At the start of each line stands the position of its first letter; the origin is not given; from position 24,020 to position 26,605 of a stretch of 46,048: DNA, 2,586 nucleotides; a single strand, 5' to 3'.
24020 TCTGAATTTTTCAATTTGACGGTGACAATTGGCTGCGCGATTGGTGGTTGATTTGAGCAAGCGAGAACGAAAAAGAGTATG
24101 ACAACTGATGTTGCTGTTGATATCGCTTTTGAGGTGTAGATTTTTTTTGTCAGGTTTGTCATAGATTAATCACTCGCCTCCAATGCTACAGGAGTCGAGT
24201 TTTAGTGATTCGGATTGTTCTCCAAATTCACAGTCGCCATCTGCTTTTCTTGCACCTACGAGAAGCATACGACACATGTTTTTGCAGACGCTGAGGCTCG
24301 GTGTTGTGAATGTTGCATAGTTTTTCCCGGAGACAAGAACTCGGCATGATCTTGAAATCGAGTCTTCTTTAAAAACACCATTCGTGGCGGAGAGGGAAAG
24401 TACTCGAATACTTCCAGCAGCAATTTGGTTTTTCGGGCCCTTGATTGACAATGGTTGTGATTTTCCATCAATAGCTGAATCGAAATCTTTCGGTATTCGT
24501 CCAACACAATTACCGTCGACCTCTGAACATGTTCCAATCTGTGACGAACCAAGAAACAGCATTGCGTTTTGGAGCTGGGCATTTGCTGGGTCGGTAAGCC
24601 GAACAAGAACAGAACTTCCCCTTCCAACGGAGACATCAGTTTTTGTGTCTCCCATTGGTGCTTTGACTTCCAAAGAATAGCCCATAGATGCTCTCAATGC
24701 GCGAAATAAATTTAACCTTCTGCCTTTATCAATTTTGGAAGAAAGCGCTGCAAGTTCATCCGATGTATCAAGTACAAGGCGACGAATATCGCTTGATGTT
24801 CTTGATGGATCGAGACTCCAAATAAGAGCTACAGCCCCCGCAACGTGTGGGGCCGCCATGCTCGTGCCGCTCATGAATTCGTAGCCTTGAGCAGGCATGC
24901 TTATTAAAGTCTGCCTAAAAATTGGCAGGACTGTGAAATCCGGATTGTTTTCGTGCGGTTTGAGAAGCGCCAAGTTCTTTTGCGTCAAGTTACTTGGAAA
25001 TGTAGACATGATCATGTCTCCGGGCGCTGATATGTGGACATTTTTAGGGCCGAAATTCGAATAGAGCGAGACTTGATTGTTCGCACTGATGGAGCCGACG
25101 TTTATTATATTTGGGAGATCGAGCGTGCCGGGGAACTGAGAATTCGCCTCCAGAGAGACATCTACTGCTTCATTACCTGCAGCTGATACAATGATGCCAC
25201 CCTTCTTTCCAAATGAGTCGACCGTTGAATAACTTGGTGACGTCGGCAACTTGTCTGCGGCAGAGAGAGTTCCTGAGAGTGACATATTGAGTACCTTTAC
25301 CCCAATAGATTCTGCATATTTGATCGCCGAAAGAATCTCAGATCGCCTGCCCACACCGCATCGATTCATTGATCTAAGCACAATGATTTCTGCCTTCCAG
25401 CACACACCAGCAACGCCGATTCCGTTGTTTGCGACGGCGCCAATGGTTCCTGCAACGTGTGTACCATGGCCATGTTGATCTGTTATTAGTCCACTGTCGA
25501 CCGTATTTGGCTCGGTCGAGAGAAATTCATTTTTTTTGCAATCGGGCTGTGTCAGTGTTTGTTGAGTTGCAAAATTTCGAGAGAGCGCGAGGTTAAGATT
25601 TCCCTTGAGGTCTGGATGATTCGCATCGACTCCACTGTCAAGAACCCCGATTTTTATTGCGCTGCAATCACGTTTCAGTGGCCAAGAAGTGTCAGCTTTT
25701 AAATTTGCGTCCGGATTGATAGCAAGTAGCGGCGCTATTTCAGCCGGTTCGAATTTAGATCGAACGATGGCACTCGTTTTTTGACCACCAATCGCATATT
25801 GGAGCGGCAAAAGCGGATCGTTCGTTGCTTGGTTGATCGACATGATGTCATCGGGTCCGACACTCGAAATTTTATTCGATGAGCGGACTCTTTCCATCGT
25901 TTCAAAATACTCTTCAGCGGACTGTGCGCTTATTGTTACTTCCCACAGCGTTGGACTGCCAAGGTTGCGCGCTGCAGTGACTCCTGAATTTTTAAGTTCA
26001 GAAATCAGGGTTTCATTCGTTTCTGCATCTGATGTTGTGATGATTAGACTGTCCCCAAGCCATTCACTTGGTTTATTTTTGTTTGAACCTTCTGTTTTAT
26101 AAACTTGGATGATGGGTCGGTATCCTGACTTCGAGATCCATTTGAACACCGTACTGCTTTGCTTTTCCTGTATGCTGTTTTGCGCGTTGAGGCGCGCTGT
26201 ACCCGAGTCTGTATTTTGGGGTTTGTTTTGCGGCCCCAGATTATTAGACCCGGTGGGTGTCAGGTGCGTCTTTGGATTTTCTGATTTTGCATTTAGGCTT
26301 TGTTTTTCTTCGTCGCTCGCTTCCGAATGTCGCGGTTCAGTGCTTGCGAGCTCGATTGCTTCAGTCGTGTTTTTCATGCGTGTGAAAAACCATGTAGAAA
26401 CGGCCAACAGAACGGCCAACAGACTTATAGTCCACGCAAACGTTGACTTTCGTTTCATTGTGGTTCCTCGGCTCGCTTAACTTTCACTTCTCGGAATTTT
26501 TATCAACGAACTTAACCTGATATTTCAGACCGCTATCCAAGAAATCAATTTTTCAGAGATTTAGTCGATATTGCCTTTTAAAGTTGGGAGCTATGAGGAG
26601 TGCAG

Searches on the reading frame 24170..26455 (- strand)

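Call 80: search_protein_families(library=pfam, proteins=[window:24170-26455:-], max_evalue=0.00001)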
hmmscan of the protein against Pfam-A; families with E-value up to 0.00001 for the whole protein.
window:24170-26455:- (761 aa): 1 family
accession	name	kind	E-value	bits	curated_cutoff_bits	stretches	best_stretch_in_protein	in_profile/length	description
PF00082.27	Peptidase_S8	-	1.4e-53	182.5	21.8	1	266-568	3-276/288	Subtilase family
